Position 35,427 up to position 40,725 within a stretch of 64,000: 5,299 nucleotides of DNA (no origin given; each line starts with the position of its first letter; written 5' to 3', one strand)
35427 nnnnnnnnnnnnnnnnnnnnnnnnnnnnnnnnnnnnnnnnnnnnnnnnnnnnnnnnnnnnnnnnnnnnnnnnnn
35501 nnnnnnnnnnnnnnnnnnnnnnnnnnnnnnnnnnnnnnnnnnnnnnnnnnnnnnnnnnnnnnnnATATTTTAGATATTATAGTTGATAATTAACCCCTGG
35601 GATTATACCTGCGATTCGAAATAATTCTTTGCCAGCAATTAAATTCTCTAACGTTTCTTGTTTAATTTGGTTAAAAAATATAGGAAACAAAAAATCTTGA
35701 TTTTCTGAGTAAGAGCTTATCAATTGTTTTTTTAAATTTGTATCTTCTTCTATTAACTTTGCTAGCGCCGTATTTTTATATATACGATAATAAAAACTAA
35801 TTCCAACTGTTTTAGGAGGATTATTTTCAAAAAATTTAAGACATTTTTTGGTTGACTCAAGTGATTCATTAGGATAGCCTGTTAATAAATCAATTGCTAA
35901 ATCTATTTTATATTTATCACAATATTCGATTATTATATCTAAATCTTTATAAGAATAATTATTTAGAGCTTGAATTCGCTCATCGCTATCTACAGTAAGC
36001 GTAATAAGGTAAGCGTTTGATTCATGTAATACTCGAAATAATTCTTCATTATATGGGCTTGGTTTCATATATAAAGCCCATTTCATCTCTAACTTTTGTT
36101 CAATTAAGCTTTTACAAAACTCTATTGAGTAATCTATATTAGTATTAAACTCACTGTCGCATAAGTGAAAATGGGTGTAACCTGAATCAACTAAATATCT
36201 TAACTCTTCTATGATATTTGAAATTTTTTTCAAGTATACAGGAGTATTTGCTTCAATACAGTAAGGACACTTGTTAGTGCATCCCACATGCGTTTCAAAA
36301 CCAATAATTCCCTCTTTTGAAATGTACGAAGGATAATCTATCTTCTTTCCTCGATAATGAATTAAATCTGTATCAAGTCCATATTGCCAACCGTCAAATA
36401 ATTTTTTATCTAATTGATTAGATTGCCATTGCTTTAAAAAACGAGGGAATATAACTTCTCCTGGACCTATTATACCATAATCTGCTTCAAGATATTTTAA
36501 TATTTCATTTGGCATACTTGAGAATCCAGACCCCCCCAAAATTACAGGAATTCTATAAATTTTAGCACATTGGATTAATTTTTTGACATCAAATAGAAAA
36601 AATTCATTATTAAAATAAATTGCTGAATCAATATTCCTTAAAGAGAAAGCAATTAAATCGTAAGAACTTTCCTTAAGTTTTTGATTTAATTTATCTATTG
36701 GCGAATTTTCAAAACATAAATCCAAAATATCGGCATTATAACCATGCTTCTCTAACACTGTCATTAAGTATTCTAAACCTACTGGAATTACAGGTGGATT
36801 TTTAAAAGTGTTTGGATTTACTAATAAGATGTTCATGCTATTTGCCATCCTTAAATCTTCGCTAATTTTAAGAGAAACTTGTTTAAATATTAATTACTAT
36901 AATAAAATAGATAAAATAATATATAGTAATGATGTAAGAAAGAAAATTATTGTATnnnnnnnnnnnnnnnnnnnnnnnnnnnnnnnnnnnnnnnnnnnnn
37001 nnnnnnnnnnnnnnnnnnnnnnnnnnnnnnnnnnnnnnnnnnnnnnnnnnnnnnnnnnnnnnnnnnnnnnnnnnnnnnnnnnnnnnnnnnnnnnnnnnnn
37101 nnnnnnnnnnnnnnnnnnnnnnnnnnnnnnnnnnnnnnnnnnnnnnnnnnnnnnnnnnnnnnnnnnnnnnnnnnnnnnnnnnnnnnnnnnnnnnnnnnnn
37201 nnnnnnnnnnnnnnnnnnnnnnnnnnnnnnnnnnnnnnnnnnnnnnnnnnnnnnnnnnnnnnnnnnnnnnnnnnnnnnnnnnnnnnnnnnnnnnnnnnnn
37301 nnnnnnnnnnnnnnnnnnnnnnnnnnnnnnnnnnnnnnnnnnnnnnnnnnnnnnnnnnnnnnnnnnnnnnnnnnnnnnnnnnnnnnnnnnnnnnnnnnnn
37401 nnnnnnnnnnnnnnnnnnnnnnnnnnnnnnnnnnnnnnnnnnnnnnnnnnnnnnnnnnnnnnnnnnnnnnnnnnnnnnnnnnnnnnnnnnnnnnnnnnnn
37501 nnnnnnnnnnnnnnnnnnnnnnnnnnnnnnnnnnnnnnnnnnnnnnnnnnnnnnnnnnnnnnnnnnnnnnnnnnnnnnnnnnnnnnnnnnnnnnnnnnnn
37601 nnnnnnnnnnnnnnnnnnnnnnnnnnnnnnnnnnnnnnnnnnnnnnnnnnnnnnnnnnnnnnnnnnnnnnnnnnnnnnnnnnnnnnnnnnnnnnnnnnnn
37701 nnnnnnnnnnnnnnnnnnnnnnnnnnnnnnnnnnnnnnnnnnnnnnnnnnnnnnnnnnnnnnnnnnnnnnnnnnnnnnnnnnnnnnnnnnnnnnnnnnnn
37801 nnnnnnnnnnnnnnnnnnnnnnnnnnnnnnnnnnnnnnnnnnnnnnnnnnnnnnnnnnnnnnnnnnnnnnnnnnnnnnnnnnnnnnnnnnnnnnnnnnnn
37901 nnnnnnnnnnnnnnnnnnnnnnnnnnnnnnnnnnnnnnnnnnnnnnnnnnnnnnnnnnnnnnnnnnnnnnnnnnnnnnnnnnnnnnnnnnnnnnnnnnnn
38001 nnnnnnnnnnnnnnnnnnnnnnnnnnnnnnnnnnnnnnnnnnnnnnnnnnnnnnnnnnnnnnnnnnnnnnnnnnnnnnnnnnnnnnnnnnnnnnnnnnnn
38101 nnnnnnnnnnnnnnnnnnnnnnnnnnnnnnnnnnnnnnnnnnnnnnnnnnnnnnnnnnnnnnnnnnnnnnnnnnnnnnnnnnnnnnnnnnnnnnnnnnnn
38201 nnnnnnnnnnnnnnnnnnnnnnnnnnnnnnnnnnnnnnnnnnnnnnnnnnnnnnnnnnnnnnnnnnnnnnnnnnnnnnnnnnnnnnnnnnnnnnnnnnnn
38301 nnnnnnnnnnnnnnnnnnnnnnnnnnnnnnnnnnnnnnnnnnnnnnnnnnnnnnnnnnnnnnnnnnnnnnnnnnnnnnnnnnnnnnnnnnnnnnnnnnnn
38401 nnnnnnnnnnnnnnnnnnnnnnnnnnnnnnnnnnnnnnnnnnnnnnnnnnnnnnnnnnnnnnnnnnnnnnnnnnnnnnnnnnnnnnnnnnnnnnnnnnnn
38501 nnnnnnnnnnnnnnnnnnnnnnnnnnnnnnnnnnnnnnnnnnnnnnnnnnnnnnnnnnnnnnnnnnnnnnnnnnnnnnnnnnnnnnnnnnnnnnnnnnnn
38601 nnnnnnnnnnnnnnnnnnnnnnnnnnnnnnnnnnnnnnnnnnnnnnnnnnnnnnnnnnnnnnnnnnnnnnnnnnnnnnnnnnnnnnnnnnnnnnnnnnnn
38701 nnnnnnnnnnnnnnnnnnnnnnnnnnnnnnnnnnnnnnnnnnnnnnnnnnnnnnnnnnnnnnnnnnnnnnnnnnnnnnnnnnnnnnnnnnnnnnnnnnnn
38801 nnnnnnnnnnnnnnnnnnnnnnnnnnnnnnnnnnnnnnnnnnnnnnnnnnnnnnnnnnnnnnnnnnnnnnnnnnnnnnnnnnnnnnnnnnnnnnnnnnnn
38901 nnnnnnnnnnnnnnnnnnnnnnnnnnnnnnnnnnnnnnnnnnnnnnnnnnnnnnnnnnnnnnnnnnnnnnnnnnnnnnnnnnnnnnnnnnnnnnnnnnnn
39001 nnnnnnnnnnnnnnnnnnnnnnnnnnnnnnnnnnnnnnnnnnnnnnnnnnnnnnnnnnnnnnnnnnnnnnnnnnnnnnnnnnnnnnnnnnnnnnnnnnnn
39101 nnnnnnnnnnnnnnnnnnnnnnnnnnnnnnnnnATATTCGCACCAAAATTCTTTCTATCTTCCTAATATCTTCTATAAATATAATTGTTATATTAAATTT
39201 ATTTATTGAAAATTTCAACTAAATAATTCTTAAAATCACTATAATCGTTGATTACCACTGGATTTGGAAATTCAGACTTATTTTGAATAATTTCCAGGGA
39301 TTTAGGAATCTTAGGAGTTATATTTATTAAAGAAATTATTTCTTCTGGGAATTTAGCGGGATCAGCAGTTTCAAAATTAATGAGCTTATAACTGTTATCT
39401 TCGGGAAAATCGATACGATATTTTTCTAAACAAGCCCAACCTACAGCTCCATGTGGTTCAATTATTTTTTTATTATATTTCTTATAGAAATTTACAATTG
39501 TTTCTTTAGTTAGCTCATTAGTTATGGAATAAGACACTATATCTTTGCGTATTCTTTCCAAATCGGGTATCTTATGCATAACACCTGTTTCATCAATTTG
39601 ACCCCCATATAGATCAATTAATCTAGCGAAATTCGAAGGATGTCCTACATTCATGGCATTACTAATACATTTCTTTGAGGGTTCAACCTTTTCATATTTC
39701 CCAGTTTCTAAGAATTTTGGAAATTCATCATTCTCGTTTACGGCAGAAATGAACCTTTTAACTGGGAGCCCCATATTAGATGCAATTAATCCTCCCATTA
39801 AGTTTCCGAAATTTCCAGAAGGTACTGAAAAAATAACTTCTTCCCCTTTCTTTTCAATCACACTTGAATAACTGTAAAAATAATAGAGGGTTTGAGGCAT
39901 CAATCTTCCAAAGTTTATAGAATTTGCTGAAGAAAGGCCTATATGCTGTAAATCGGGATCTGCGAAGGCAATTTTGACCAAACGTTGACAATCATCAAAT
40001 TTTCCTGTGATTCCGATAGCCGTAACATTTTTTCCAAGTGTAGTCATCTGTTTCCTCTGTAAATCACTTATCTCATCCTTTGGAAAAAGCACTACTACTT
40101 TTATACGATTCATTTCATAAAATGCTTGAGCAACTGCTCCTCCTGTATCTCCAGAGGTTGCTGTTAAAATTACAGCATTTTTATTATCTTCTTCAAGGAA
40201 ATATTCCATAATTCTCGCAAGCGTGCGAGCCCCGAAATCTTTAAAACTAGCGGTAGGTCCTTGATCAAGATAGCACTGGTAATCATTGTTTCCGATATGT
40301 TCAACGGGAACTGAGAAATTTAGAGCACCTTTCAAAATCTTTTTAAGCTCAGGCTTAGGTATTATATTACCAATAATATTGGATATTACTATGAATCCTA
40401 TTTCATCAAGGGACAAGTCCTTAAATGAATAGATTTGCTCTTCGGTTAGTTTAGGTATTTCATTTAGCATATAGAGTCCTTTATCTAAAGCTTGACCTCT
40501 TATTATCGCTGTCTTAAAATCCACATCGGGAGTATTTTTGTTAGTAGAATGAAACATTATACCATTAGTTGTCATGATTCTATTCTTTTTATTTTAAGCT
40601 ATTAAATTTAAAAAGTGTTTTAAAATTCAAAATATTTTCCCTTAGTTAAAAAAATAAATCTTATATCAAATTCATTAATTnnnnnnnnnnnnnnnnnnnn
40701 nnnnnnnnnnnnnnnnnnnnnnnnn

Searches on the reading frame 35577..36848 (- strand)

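Call 85: search_protein_families(library=pfam, proteins=[window:35577-36848:-], max_evalue=0.001)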
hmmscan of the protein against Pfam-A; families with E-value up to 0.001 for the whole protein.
window:35577-36848:- (423 aa): 2 families
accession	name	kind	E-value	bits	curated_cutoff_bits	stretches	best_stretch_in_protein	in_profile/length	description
PF02310.24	B12-binding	-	2.8e-14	53.4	32.1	1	20-137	12-120/121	B12 binding domain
PF04055.27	Radical_SAM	-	7.9e-11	42.8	29.5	1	186-339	3-165/166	Radical SAM superfamily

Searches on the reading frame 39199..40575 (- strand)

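Call 85: search_protein_families(library=pfam, proteins=[window:39199-40575:-], max_evalue=0.001)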
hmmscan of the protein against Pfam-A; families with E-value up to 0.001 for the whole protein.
window:39199-40575:- (458 aa): 2 families
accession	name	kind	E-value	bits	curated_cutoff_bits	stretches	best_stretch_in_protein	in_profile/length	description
PF00291.31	PALP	-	3.1e-17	63.3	35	1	105-328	31-239/295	Pyridoxal-phosphate dependent enzyme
PF14821.11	Thr_synth_N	-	8.8e-15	55.1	25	1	8-83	2-77/79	Threonine synthase N terminus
